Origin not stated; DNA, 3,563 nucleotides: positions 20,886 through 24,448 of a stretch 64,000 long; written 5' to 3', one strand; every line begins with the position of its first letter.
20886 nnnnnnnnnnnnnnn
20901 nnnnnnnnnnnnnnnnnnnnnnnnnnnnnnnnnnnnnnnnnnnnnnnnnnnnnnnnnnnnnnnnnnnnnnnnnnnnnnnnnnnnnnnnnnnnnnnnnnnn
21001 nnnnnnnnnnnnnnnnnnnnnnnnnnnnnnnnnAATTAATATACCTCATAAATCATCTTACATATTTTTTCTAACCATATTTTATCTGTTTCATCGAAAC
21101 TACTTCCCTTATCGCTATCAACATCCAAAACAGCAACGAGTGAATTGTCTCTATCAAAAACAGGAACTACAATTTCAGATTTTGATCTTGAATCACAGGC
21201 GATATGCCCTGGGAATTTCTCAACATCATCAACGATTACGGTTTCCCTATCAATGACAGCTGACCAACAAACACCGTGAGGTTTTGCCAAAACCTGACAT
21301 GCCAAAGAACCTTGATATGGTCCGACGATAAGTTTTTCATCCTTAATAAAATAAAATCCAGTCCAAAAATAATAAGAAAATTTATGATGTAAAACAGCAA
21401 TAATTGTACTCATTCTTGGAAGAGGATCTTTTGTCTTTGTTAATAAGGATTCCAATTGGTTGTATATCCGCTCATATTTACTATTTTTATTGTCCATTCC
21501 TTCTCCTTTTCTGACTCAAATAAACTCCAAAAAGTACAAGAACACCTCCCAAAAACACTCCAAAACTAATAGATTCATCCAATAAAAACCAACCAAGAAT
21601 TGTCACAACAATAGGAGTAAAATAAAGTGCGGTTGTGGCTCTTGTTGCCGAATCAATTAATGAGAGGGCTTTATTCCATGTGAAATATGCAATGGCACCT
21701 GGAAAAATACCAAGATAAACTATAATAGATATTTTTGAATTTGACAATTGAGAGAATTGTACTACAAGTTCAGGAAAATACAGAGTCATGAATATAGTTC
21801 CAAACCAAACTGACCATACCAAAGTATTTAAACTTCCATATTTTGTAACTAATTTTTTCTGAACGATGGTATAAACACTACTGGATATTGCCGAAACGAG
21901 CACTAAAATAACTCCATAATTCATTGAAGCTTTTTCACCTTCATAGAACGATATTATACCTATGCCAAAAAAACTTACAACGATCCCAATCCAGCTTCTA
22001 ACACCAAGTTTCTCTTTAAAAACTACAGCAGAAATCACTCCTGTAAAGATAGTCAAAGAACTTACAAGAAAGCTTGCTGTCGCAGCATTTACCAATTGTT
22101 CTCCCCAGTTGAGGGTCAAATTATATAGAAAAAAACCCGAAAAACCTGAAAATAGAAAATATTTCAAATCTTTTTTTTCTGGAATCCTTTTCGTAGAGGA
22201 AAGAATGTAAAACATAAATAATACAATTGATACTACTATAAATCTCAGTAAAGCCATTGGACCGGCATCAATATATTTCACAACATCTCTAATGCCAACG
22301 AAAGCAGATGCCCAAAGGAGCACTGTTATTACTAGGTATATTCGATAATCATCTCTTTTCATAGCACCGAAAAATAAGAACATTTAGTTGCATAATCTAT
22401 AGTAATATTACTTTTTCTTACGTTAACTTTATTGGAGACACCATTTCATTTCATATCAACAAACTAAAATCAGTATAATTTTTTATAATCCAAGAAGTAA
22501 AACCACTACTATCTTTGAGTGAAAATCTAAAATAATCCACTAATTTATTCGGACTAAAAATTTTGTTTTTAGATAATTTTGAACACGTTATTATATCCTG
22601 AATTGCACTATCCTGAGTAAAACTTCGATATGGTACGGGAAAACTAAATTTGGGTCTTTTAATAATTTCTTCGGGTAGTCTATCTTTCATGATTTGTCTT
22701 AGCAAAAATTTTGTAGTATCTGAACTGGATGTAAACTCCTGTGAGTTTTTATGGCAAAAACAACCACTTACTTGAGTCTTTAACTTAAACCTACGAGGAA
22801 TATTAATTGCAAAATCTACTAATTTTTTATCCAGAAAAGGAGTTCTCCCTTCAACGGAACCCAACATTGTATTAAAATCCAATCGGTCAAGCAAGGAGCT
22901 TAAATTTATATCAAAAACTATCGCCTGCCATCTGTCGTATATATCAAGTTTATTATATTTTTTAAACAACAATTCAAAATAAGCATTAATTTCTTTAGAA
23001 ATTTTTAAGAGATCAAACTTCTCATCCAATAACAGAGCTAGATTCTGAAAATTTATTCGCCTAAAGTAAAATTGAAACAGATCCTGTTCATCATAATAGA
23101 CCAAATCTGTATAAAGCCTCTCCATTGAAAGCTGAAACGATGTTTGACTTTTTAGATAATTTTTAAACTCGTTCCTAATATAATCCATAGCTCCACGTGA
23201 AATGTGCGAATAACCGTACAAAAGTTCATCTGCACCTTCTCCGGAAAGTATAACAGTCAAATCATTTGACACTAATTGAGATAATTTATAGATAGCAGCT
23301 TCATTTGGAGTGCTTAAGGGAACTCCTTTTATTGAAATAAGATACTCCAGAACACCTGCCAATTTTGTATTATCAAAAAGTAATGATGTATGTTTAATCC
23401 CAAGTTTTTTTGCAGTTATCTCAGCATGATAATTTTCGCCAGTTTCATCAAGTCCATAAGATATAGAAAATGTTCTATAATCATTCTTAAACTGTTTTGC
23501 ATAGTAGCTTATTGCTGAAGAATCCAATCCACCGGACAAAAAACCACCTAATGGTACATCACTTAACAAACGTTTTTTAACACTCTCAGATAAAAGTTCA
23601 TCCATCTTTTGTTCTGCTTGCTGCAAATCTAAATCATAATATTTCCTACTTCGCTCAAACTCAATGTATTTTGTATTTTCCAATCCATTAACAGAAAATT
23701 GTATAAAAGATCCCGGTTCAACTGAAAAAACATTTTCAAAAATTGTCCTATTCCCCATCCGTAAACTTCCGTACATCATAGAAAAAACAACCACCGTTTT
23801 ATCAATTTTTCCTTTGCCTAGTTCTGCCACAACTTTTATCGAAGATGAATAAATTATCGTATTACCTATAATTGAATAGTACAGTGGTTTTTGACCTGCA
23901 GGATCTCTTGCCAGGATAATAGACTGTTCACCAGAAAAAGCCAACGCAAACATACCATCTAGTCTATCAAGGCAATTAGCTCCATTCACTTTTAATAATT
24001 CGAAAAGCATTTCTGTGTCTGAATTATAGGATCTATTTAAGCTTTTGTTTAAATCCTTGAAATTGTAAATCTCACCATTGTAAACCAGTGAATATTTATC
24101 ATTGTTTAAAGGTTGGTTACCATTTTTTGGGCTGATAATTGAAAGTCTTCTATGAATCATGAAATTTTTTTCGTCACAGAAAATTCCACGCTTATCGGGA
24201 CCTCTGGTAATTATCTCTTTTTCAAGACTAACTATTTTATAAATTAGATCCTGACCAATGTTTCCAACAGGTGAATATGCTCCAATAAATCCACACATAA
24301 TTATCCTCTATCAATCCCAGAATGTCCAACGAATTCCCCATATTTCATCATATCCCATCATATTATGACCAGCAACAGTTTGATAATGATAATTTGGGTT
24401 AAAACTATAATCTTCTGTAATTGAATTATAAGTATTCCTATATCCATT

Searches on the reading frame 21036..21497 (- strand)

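Call 50: search_protein_families(library=pfam, proteins=[window:21036-21497:-], max_evalue=0.00001)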
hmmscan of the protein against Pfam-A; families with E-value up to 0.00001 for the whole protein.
window:21036-21497:- (153 aa): 1 family
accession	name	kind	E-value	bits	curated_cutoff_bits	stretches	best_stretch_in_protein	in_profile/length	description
PF13185.12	GAF_2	-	4.4e-09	37.1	28.6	1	47-146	23-128/136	GAF domain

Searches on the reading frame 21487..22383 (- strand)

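Call 50: search_protein_families(library=pfam, proteins=[window:21487-22383:-], max_evalue=0.00001)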
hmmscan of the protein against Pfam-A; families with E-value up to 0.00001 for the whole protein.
window:21487-22383:- (298 aa): 1 family
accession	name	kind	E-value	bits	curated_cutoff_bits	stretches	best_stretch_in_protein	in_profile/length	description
PF00892.27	EamA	-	1.6e-44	151.9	28.2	2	15-145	5-134/135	EamA-like transporter family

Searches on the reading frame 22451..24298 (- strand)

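Call 50: search_protein_families(library=pfam, proteins=[window:22451-24298:-], max_evalue=0.00001)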
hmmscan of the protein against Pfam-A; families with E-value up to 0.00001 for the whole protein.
window:22451-24298:- (615 aa): 3 families
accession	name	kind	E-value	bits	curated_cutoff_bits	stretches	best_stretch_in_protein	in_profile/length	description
PF00733.27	Asn_synthase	-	1.7e-57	196.1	21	1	232-586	2-324/354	Asparagine synthase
PF13522.11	GATase_6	-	3.3e-30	105.2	27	1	34-152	1-129/130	Glutamine amidotransferase domain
PF13537.11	GATase_7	-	5.3e-29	101.2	25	1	49-157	1-121/123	Glutamine amidotransferase domain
